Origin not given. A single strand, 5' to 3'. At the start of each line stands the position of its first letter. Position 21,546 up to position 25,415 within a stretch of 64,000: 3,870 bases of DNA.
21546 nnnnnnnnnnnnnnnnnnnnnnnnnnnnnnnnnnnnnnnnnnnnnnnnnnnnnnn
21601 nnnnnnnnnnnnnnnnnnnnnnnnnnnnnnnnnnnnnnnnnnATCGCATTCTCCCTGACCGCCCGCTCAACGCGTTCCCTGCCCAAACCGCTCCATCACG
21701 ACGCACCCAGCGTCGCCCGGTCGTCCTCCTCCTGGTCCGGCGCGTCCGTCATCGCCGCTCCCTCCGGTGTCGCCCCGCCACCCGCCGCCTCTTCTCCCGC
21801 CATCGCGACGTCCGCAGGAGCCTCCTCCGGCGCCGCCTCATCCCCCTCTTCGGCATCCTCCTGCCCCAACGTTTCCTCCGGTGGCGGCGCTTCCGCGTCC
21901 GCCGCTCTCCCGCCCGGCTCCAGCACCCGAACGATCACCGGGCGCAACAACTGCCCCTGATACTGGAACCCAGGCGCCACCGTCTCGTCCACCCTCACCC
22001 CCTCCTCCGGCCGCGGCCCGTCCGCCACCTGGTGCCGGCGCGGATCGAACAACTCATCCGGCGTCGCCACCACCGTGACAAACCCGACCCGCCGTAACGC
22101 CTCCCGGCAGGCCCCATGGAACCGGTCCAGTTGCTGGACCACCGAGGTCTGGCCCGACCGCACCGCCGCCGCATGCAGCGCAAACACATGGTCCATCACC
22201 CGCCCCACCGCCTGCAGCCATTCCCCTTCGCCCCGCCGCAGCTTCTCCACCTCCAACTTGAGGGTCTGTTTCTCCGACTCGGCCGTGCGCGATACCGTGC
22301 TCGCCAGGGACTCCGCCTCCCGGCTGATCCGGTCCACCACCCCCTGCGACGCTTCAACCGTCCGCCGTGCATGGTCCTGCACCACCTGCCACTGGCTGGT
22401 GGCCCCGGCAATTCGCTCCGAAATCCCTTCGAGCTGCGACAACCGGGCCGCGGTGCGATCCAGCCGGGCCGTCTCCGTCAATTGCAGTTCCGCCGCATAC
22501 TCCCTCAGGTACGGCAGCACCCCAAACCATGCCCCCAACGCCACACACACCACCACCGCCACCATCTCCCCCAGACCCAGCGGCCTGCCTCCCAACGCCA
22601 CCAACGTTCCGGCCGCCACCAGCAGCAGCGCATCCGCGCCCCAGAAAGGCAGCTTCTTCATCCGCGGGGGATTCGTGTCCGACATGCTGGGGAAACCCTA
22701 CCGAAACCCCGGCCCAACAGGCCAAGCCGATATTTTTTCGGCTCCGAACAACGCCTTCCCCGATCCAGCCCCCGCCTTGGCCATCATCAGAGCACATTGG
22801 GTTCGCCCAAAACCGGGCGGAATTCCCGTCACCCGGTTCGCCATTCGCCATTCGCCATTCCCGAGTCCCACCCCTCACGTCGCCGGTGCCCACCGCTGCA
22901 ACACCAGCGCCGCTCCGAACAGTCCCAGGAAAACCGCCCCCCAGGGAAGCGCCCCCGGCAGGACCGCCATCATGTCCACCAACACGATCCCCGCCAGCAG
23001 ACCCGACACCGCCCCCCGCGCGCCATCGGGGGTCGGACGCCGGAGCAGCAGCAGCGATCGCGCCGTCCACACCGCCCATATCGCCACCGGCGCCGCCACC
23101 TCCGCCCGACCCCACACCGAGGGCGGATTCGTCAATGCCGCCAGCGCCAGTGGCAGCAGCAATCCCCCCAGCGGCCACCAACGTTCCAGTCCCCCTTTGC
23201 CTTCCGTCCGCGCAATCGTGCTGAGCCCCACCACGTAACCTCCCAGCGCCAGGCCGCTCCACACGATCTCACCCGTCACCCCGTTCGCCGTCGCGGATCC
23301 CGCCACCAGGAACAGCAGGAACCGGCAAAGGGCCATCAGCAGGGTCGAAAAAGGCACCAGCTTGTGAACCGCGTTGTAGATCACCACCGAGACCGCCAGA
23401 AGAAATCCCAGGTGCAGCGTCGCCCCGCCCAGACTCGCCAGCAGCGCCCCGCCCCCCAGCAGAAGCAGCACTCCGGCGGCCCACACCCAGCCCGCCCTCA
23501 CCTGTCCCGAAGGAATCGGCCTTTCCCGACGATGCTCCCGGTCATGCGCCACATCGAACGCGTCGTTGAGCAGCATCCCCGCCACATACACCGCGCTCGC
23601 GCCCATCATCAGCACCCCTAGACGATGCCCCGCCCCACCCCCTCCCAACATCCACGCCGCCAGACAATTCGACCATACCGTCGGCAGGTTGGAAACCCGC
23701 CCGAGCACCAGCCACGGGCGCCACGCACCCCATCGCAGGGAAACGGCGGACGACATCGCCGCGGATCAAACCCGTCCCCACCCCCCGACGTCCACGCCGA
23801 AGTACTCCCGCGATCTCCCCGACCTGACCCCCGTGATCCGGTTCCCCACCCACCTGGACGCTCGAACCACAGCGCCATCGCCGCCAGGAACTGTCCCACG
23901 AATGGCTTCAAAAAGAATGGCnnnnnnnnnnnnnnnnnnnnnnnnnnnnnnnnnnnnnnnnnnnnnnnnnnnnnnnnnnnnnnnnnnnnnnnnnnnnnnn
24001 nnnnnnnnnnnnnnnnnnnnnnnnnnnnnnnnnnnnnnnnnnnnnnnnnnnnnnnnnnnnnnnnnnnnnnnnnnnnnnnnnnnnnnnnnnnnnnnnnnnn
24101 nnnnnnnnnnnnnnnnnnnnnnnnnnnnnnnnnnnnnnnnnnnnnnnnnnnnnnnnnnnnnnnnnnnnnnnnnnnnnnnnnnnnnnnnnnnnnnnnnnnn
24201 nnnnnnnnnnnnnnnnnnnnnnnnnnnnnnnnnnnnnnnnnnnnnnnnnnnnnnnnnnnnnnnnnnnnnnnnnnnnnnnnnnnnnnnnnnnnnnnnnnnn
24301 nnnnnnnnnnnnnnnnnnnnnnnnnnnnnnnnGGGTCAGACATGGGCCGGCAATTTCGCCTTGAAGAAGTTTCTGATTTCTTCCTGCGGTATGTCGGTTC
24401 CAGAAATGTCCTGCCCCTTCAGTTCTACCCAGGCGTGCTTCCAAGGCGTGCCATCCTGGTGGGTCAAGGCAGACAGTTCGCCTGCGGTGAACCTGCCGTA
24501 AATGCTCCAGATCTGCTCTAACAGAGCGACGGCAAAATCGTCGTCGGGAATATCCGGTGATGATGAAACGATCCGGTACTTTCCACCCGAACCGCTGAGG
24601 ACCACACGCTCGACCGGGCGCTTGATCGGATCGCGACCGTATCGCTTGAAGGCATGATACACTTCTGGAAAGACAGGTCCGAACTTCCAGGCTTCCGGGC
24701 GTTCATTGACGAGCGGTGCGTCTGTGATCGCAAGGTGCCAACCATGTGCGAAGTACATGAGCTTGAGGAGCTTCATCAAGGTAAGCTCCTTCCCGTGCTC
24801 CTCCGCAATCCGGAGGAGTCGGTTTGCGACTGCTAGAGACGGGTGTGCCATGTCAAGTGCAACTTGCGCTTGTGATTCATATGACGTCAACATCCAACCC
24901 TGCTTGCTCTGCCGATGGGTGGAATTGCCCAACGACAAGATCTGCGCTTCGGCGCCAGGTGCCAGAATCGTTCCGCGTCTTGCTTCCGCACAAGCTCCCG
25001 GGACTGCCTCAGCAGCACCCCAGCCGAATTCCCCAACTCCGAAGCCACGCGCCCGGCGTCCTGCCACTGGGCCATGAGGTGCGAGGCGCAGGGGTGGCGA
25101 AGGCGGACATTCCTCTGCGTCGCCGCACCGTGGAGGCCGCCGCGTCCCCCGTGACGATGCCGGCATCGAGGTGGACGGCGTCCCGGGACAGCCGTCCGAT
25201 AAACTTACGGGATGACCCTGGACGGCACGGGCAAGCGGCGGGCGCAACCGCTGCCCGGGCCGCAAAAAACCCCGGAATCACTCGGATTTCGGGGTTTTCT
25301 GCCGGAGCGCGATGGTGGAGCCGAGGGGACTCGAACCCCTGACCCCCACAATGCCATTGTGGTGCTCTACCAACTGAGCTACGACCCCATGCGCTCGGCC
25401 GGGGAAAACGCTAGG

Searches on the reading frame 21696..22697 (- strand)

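Call 47: search_protein_families(library=pfam, proteins=[window:21696-22697:-], max_evalue=0.00001)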
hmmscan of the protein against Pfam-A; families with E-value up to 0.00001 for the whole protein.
window:21696-22697:- (333 aa): 0 families

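Call 49: search_protein_families(library=ncbifam, proteins=[window:21696-22697:-], max_evalue=0.01)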
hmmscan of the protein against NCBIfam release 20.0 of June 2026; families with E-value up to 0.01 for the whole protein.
window:21696-22697:- (333 aa): 3 families
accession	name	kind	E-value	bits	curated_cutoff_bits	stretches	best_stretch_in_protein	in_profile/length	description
NF010738.0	PRK14140.1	equivalog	0.0052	16.6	137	0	181-258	111-189/191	nucleotide exchange factor GrpE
NF010755.0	PRK14158.1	equivalog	0.0089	15.5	200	0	143-258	75-192/198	nucleotide exchange factor GrpE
NF010747.0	PRK14149.1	equivalog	0.009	15.6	176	0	167-258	95-187/191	nucleotide exchange factor GrpE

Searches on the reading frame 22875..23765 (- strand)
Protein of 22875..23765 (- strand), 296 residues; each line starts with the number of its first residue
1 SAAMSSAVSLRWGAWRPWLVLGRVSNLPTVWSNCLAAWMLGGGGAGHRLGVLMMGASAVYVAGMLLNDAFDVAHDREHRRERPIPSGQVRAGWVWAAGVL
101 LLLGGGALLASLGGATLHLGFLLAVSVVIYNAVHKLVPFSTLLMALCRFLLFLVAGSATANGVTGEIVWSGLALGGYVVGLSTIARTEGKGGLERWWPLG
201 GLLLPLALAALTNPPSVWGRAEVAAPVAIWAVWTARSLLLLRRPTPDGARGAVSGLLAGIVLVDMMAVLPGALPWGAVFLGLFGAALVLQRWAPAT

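Call 47: search_protein_families(library=pfam, proteins=[window:22875-23765:-], max_evalue=0.00001)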
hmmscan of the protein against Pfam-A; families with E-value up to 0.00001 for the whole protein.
window:22875-23765:- (296 aa): 1 family
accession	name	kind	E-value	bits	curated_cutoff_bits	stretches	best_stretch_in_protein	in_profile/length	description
PF01040.23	UbiA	-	4.1e-14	52.9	34.2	1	28-184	4-160/250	UbiA prenyltransferase family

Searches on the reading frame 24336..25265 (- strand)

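Call 47: search_protein_families(library=pfam, proteins=[window:24336-25265:-], max_evalue=0.00001)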
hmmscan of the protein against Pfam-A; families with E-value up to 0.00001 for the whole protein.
window:24336-25265:- (309 aa): 1 family
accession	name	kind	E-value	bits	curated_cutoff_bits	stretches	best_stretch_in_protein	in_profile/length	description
PF13274.11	SocA_Panacea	-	1.8e-19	71.1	25.7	1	166-276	1-113/113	Antitoxin SocA-like, Panacea domain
